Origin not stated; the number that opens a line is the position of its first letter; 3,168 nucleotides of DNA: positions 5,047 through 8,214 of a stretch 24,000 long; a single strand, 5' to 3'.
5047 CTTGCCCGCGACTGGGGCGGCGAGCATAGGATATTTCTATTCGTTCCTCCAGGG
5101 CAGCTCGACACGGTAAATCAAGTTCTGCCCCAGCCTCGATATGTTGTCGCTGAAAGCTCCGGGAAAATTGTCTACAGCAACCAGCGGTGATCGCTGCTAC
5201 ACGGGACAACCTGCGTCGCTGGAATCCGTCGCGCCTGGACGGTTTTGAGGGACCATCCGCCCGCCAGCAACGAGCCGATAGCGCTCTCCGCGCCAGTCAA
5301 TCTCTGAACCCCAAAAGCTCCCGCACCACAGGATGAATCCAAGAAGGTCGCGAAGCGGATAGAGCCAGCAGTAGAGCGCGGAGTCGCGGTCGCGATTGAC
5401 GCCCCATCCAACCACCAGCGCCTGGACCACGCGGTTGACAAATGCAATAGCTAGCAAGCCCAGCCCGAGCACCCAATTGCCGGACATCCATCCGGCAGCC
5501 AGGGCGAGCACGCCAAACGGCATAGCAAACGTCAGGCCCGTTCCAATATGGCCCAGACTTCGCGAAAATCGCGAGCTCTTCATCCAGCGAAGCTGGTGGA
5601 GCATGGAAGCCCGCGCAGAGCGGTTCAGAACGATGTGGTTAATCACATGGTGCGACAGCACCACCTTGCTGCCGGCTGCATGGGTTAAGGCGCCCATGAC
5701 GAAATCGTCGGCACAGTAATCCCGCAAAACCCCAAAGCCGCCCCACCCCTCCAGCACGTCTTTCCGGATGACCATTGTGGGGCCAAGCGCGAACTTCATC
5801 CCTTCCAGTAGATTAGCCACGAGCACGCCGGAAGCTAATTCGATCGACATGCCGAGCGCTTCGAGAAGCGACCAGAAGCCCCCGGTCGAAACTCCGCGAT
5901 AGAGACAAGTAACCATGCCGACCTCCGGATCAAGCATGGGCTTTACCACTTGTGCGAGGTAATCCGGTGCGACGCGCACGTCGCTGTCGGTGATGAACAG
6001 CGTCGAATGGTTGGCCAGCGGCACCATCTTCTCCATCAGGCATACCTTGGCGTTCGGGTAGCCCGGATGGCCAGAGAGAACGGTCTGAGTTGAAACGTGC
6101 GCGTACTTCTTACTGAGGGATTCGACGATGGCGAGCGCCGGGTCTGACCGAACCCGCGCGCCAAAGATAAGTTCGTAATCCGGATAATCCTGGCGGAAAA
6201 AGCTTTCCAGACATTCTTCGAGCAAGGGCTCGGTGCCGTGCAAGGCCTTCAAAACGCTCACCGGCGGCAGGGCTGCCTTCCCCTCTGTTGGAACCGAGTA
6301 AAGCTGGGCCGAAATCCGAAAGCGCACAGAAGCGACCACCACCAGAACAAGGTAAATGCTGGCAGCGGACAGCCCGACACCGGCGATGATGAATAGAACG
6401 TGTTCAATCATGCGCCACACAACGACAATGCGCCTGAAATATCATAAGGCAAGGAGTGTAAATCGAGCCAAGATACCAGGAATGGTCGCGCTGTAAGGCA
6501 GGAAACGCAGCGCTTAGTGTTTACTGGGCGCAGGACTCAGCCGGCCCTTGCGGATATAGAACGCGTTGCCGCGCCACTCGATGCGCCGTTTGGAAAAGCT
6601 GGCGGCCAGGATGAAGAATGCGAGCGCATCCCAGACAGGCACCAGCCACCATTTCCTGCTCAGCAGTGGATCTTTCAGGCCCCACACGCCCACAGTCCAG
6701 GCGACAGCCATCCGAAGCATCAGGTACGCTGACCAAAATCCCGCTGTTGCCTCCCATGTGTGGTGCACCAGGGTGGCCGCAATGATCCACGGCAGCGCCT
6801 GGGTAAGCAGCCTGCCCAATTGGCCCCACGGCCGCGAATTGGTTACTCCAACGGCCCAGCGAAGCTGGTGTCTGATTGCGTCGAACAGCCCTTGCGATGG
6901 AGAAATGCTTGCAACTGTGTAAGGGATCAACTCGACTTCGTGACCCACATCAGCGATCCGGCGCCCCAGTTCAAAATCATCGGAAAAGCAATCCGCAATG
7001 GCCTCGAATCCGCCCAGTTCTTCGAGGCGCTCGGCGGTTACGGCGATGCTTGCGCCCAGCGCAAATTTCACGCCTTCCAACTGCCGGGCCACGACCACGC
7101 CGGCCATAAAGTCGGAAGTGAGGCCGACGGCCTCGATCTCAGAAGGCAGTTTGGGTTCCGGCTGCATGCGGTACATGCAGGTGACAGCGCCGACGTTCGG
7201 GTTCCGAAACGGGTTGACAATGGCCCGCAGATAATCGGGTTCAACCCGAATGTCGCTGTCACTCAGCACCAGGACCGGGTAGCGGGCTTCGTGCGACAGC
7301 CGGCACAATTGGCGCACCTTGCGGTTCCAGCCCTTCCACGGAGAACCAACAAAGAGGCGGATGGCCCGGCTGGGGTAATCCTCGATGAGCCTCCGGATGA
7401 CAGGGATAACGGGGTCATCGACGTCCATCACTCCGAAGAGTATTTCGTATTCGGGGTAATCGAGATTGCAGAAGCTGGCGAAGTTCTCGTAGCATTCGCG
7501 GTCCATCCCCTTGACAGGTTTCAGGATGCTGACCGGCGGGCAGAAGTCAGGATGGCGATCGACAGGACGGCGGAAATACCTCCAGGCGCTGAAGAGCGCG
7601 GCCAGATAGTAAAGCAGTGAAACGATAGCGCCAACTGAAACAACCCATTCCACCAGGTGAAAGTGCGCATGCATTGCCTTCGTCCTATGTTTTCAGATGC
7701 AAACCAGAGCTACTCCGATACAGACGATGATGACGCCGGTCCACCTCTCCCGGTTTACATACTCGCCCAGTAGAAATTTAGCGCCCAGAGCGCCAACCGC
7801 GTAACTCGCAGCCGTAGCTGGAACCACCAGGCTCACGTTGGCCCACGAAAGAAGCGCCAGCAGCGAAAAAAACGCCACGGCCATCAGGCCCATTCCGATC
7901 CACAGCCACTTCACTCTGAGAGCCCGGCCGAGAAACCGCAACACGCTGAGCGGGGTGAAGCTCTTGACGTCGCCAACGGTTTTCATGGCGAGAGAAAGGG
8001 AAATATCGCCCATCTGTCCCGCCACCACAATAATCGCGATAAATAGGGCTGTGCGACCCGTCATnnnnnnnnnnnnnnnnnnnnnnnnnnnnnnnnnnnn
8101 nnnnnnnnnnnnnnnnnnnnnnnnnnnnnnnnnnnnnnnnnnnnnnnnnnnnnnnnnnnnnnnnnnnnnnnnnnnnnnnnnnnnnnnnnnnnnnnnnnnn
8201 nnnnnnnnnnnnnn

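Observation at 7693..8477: Overlapping pair of 4-TM half-size EamA/DMT proteins between hpnJ and the HpnI-type glycosyltransferases: putative heterodimeric lipid-sugar flippase dedicated to hopanoids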

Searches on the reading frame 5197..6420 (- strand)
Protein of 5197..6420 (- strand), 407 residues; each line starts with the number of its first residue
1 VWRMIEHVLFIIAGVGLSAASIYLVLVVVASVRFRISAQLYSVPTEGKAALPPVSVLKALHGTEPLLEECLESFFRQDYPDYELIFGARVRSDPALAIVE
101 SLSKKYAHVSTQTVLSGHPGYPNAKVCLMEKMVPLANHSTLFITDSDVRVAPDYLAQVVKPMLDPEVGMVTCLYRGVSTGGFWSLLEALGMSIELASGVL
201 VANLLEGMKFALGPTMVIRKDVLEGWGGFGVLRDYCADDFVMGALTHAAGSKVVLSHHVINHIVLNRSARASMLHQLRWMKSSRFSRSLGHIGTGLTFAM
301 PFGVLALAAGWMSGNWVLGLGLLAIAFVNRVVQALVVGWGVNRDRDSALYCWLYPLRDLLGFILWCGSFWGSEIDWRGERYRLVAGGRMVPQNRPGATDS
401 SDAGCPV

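Call 4: search_protein_families(library=pfam, proteins=[window:5197-6420:-], max_evalue=0.01)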
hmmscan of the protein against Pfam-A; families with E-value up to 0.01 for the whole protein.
window:5197-6420:- (407 aa): 4 families
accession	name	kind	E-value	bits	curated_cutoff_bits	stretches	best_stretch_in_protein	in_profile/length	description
PF13506.12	Glyco_transf_21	-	7e-42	143.3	21.7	1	110-281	4-174/174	Glycosyl transferase family 21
PF13641.12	Glyco_tranf_2_3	-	1.9e-15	58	27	1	61-280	10-228/230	Glycosyltransferase like family 2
PF13632.12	Glyco_trans_2_3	-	1.4e-12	48.3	27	1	143-326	4-195/198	Glycosyl transferase family group 2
PF00535.33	Glycos_transf_2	-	3e-07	31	23.3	1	61-223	7-164/168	Glycosyl transferase family 2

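Call 5: search_protein_families(library=ncbifam, proteins=[window:5197-6420:-], max_evalue=0.01)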
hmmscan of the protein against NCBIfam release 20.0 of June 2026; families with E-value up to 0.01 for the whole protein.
window:5197-6420:- (407 aa): 6 families
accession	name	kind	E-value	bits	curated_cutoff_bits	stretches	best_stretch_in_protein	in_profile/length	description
TIGR03472.1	HpnI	equivalog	1.7e-91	306.9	310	1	18-390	13-371/373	bacteriohopanetetrol glucosamine biosynthesis glycosyltransferase HpnI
TIGR03469.1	HpnB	hypoth_equivalog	8.4e-11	41.5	379.25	1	14-258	3-258/386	hopene-associated glycosyltransferase HpnB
TIGR03937.1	PgaC_IcaA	equivalog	0.0014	17.7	422.3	1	44-172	37-161/407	poly-beta-1,6-N-acetyl-D-glucosamine synthase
NF038299.1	EPS_HpsN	equivalog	0.0022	17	425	1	54-171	3-116/317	hormogonium polysaccharide biosynthesis glycosyltransferase HpsN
NF053739.1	GlytfEpsEBac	equivalog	0.0034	16.4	450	1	52-107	1-56/265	glycosyltransferase EpsE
TIGR04242.1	nodulat_NodC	equivalog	0.0058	15.6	550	0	17-170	8-164/395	chitooligosaccharide synthase NodC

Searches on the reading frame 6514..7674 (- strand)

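Call 4: search_protein_families(library=pfam, proteins=[window:6514-7674:-], max_evalue=0.01)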
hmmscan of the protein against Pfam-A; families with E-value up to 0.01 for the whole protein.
window:6514-7674:- (386 aa): 4 families
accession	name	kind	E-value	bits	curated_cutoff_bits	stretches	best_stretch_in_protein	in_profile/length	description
PF13506.12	Glyco_transf_21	-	4.9e-40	137.3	21.7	1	101-274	1-173/174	Glycosyl transferase family 21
PF13632.12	Glyco_trans_2_3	-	1.3e-20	74.5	27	1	136-327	3-195/198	Glycosyl transferase family group 2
PF13641.12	Glyco_tranf_2_3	-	3.3e-20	73.5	27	1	67-275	22-229/230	Glycosyltransferase like family 2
PF00535.33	Glycos_transf_2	-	0.0065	16.9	23.3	0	64-168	16-116/168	Glycosyl transferase family 2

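Call 5: search_protein_families(library=ncbifam, proteins=[window:6514-7674:-], max_evalue=0.01)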
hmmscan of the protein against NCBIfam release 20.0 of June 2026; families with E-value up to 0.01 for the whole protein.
window:6514-7674:- (386 aa): 5 families
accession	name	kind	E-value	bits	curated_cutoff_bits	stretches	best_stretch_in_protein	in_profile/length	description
TIGR03472.1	HpnI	equivalog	2.3e-99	332.8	310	1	7-377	3-367/373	bacteriohopanetetrol glucosamine biosynthesis glycosyltransferase HpnI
TIGR03469.1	HpnB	hypoth_equivalog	2e-09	37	379.25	1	114-371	115-376/386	hopene-associated glycosyltransferase HpnB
NF045692.1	OglycostaseCruG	equivalog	2.6e-08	33.2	600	1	204-371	202-385/386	2'-O-glycosyltransferase CruG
TIGR03937.1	PgaC_IcaA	equivalog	1.6e-06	27.4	422.3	1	14-288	14-283/407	poly-beta-1,6-N-acetyl-D-glucosamine synthase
TIGR03965.1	mycofact_glyco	equivalog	3.3e-06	26.2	280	1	128-254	151-277/467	mycofactocin biosynthesis glycosyltransferase MftF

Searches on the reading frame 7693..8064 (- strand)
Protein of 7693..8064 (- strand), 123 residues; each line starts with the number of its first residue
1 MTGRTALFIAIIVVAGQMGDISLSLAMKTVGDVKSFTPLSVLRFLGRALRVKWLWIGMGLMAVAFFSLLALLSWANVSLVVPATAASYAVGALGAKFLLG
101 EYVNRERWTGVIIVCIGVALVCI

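Call 4: search_protein_families(library=pfam, proteins=[window:7693-8064:-], max_evalue=0.01)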
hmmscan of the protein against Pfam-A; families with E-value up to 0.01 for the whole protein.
window:7693-8064:- (123 aa): 2 families
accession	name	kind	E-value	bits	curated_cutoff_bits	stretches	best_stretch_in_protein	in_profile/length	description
PF10639.15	TMEM234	-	0.00019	22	30.1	1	70-122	60-113/113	Putative transmembrane family 234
PF00892.27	EamA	-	0.0023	18.7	28.2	1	52-121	64-133/135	EamA-like transporter family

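Call 5: search_protein_families(library=ncbifam, proteins=[window:7693-8064:-], max_evalue=0.01)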
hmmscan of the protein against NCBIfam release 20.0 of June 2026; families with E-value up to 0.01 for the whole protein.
window:7693-8064:- (123 aa): 1 family
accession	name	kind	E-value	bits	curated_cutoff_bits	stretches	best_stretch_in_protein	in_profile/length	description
NF011625.2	PRK15051.1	equivalog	0.0048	17.1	92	1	50-121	34-107/111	4-amino-4-deoxy-L-arabinose-phosphoundecaprenol flippase subunit ArnE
